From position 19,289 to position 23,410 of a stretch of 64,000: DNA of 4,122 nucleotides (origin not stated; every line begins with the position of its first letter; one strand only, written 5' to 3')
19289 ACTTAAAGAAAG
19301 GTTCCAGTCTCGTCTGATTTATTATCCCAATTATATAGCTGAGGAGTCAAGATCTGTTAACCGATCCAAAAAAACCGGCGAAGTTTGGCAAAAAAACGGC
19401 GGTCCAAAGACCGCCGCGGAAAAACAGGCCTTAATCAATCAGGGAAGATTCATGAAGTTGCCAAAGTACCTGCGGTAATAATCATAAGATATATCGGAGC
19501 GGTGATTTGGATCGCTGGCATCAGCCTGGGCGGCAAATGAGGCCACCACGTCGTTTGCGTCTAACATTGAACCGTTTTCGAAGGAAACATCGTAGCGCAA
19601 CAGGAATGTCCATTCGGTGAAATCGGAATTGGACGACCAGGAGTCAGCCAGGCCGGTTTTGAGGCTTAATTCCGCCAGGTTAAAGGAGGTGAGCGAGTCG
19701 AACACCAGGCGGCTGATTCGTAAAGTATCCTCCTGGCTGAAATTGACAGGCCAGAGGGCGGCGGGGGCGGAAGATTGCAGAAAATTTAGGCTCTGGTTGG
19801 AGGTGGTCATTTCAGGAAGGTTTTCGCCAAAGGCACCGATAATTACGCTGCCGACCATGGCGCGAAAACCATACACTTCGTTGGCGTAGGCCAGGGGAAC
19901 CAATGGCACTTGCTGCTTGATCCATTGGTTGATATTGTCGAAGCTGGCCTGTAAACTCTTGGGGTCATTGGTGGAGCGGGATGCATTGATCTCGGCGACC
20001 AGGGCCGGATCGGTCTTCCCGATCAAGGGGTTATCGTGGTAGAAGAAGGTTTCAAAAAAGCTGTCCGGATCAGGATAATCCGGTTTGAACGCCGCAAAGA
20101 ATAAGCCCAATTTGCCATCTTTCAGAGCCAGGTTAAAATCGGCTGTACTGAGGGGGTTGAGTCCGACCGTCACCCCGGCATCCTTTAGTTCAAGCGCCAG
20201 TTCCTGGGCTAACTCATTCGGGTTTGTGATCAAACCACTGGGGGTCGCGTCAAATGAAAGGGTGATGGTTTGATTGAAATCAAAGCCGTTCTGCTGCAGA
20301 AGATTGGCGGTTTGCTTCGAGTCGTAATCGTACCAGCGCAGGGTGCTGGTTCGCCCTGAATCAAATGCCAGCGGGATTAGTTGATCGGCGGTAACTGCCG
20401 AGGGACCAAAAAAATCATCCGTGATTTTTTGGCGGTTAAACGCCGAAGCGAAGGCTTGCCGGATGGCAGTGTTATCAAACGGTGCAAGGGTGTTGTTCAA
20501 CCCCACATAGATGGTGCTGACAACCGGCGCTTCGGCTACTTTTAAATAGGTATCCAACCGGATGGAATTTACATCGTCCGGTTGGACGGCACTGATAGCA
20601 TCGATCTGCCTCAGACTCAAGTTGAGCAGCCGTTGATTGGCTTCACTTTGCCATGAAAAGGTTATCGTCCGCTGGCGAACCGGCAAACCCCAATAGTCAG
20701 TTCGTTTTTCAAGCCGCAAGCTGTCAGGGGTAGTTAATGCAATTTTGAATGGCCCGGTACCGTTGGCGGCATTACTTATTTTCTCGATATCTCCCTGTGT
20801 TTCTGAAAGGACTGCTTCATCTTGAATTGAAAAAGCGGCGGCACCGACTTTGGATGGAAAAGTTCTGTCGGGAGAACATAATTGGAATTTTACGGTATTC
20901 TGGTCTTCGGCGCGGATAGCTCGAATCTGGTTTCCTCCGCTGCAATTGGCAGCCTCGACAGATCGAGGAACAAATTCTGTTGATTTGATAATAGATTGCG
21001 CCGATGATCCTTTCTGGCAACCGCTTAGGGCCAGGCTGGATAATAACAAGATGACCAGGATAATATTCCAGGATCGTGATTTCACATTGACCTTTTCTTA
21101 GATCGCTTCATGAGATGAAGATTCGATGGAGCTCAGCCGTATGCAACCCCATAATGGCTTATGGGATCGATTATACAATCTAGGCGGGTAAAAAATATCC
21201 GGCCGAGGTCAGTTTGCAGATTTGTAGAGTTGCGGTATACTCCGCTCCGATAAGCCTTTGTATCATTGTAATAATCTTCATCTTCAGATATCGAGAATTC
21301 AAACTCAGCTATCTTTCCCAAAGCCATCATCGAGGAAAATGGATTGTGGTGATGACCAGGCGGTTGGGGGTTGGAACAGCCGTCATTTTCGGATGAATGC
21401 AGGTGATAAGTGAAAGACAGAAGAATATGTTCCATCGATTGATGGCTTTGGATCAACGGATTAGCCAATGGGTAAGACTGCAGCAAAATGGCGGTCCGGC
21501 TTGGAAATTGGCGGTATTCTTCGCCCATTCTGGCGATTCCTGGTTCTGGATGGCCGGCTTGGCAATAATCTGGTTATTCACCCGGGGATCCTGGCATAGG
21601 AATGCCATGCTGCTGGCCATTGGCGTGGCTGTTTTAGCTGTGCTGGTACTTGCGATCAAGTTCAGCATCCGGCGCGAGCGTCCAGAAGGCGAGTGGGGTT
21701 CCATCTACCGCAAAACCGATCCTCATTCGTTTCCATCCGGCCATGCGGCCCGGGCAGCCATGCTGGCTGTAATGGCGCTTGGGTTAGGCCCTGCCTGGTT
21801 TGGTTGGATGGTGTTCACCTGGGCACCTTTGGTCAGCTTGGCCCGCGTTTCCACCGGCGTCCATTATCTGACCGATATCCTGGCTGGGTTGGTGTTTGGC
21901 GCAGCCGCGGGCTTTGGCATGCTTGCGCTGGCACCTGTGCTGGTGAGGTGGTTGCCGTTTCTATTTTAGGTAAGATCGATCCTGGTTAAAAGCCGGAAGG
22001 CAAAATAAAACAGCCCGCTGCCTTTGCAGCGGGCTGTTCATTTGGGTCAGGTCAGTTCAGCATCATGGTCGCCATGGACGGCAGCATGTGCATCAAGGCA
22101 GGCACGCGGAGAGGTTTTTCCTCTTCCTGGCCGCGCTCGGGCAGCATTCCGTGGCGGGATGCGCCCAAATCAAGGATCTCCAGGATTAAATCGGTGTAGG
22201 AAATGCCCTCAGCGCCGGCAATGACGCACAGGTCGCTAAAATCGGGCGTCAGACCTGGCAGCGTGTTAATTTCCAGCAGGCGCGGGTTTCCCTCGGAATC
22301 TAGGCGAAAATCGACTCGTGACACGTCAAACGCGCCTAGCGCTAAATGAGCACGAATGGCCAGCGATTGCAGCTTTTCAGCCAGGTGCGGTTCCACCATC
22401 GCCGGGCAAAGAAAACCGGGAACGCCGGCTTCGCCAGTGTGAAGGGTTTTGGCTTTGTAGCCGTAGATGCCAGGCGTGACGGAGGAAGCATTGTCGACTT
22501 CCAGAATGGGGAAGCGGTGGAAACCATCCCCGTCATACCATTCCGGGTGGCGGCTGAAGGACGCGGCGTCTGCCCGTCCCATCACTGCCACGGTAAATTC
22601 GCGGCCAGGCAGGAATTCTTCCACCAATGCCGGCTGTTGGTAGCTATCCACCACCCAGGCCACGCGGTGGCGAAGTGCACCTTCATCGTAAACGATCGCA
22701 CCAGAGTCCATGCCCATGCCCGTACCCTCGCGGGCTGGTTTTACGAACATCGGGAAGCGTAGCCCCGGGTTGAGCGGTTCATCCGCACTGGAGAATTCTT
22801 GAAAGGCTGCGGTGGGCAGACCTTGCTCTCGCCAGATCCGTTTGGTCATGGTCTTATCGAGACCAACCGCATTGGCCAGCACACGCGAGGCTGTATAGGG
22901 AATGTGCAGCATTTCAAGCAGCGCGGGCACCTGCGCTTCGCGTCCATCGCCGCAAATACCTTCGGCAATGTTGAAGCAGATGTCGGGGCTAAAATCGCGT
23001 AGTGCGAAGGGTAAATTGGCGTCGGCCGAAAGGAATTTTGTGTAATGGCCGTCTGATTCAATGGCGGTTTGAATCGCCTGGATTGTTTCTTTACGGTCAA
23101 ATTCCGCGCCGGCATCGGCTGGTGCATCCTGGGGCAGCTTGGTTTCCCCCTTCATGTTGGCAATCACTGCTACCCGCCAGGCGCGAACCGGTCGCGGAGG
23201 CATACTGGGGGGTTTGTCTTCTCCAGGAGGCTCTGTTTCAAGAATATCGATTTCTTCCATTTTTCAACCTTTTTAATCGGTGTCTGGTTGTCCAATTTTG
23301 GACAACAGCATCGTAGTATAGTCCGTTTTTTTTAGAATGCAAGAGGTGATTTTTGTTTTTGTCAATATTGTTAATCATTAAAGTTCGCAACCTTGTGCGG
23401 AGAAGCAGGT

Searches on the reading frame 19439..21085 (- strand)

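Call 6: search_protein_families(library=pfam, proteins=[window:19439-21085:-], max_evalue=0.01)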
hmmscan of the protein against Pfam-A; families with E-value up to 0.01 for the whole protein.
window:19439-21085:- (548 aa): 1 family
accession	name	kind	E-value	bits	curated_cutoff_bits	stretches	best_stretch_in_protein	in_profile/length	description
PF00496.27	SBP_bac_5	-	3.1e-57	194.8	32.4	2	51-351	62-364/368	Bacterial extracellular solute-binding proteins, family 5 Middle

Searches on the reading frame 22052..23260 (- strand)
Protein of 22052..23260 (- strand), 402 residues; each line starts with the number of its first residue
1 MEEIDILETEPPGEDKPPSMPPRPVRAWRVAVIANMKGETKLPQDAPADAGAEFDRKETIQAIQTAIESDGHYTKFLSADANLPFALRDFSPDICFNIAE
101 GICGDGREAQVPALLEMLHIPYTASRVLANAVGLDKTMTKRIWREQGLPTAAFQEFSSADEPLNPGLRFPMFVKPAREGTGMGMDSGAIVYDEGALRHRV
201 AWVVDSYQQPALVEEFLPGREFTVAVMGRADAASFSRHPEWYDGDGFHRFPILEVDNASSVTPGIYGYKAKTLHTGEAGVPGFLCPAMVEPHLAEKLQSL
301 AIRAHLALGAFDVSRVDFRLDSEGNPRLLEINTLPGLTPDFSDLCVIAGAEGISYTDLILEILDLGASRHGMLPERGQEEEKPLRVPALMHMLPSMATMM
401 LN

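Call 81: search_protein_families(library=pfam, proteins=[window:22052-23260:-], max_evalue=0.00001)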
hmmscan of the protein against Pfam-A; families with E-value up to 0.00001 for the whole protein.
window:22052-23260:- (402 aa): 1 family
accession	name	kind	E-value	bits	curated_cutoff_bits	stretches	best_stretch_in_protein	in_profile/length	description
PF07478.18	Dala_Dala_lig_C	-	4.2e-31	108.5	24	1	142-363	1-203/204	D-ala D-ala ligase C-terminus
